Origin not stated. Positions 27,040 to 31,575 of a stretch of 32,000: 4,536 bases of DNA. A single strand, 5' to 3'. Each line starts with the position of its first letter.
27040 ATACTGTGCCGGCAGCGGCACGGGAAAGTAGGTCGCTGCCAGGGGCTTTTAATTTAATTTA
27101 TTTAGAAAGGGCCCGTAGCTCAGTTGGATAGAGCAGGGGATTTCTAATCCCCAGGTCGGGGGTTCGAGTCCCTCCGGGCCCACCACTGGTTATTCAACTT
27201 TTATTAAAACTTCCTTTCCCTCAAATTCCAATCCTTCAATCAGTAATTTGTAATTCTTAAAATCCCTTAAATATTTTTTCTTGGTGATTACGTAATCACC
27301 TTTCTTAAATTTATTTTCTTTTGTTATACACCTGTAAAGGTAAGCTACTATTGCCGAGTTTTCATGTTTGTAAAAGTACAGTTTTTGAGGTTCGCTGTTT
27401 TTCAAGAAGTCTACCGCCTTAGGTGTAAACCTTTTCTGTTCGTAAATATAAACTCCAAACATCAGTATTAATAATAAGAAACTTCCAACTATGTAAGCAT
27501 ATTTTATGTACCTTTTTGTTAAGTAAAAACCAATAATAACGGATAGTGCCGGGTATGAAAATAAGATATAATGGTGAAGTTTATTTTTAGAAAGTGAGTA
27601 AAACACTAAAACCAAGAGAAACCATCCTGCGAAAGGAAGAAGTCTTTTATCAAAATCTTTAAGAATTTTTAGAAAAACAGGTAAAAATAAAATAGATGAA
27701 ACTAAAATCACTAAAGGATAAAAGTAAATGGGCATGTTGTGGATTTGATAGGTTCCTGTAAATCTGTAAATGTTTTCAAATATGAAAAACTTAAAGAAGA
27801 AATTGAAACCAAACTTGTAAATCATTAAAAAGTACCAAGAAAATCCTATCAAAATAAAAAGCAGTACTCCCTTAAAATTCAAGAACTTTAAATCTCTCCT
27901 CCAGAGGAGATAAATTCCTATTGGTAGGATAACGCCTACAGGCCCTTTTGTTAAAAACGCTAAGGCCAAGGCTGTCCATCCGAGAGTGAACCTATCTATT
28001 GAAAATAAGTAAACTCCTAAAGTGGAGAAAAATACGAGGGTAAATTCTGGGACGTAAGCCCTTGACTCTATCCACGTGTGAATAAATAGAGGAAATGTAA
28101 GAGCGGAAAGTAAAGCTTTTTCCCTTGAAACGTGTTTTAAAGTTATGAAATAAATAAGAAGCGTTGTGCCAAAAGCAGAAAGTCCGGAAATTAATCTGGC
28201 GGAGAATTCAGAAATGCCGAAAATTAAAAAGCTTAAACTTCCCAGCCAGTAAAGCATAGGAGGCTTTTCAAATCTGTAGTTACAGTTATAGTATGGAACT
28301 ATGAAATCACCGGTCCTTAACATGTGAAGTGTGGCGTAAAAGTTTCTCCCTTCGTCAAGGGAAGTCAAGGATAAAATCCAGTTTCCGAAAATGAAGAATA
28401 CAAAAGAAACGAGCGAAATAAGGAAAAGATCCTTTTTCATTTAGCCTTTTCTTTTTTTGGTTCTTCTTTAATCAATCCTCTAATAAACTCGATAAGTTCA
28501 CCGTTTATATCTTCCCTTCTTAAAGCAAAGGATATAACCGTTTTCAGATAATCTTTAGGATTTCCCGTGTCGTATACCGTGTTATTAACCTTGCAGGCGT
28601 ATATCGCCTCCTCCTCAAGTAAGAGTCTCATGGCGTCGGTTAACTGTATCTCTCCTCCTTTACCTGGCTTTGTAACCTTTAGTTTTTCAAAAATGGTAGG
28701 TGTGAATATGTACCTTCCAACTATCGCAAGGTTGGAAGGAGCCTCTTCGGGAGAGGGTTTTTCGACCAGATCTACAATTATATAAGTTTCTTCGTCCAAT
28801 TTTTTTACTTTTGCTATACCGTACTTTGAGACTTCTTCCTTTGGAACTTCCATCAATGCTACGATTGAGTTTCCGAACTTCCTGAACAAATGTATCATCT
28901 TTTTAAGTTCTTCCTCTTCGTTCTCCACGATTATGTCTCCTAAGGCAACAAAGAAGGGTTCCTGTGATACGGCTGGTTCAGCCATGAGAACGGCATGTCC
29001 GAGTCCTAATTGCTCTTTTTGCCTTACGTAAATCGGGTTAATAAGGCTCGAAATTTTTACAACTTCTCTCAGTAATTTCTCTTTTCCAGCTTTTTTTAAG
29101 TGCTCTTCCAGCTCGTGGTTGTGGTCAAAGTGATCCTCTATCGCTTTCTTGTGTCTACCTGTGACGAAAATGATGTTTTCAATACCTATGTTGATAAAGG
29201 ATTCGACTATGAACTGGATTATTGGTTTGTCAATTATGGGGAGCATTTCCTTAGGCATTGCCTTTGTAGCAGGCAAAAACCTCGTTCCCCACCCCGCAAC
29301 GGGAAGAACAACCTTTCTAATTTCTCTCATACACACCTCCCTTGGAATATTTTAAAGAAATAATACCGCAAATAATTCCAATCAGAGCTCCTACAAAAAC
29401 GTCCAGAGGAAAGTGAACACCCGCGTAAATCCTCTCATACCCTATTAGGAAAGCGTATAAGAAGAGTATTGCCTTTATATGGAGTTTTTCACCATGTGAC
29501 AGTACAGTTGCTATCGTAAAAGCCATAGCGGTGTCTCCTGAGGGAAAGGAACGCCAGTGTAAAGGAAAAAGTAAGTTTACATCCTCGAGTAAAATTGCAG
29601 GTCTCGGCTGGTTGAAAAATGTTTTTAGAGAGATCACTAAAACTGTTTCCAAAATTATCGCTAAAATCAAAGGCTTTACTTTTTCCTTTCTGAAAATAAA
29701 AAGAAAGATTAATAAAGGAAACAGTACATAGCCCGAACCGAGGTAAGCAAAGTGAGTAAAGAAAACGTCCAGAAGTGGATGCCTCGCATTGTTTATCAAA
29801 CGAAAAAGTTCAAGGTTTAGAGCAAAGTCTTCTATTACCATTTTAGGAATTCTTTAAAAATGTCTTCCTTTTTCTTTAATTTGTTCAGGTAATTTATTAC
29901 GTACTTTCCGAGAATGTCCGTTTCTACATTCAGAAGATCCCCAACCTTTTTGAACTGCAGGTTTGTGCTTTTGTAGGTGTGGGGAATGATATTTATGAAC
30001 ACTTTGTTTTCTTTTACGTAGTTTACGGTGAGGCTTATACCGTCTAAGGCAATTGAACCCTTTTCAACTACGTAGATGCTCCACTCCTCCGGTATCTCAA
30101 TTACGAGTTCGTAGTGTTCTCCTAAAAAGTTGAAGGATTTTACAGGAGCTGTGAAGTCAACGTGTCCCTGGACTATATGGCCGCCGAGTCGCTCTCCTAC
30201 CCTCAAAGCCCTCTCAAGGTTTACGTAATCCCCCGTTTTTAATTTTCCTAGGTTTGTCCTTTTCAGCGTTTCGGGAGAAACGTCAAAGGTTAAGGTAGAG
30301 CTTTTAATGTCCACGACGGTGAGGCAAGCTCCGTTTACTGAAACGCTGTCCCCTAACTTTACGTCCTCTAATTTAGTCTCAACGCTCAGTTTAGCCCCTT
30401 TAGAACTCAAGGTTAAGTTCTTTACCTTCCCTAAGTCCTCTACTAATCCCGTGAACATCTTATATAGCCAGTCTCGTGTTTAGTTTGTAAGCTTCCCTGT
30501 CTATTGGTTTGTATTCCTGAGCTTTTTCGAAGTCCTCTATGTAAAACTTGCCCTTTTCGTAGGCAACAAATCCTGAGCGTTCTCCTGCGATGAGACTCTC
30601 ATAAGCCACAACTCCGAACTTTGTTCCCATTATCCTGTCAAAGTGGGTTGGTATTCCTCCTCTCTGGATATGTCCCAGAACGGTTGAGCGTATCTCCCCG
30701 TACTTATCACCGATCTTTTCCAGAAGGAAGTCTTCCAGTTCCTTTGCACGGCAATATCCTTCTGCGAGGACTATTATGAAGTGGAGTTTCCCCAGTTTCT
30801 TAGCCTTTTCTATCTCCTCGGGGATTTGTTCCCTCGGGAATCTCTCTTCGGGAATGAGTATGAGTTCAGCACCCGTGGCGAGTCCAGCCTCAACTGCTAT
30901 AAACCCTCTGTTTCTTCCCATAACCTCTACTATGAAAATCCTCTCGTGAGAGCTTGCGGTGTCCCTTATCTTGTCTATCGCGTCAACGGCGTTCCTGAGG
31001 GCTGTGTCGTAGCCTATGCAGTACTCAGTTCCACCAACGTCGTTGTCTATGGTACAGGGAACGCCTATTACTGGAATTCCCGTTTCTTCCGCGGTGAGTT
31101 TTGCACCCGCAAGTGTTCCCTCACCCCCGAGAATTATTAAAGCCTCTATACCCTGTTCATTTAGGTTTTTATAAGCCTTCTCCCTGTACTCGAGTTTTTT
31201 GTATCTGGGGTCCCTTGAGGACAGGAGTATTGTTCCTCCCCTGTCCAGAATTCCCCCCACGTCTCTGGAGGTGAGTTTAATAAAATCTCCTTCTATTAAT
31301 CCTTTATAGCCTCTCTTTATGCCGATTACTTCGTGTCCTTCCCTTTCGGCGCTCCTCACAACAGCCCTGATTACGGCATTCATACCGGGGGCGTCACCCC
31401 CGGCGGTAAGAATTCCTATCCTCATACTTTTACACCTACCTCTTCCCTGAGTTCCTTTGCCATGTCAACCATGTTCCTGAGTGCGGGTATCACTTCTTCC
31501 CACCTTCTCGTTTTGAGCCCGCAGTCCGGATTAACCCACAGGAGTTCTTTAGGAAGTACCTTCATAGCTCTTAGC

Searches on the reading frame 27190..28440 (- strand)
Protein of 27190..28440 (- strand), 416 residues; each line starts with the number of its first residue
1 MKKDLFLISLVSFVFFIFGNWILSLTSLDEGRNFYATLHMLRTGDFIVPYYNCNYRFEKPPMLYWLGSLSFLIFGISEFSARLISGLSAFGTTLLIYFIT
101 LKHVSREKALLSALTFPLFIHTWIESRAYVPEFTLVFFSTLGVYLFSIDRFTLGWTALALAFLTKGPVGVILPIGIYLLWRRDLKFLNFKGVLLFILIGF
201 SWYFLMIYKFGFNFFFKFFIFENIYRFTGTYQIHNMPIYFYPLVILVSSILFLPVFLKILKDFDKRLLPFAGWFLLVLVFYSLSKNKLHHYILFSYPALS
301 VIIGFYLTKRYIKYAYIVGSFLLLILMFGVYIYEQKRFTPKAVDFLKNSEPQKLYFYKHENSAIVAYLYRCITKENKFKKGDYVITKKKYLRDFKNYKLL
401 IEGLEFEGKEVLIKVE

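Call 60: search_protein_families(library=pfam, proteins=[window:27190-28440:-], max_evalue=0.0001)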
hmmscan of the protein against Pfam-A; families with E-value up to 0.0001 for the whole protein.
window:27190-28440:- (416 aa): 1 family
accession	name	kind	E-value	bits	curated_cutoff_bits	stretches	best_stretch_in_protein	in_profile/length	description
PF13231.12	PMT_2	-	5.9e-10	40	26.1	1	59-201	2-155/160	Dolichyl-phosphate-mannose-protein mannosyltransferase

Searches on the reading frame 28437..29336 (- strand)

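Call 60: search_protein_families(library=pfam, proteins=[window:28437-29336:-], max_evalue=0.0001)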
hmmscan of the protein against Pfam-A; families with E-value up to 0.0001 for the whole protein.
window:28437-29336:- (299 aa): 1 family
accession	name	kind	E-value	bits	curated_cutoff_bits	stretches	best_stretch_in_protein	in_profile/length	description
PF00483.29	NTP_transferase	-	9.1e-35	120.8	21.2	1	13-265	6-237/245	Nucleotidyl transferase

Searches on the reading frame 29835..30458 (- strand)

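Call 60: search_protein_families(library=pfam, proteins=[window:29835-30458:-], max_evalue=0.0001)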
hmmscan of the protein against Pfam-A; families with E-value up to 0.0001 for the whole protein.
window:29835-30458:- (207 aa): 1 family
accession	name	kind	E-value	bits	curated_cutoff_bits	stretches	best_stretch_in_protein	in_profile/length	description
PF00677.23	Lum_binding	-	3.4e-48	162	27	2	97-181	1-86/86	Lumazine binding domain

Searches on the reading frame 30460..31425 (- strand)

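Call 60: search_protein_families(library=pfam, proteins=[window:30460-31425:-], max_evalue=0.0001)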
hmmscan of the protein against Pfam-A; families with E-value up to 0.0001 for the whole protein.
window:30460-31425:- (321 aa): 2 families
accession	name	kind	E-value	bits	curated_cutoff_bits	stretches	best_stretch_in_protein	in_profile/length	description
PF00365.25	PFK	-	6e-106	354.3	30.9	1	2-276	1-275/277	Phosphofructokinase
PF01513.26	NAD_kinase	-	7.2e-06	26.8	25.5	0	80-123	60-103/130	ATP-NAD kinase N-terminal domain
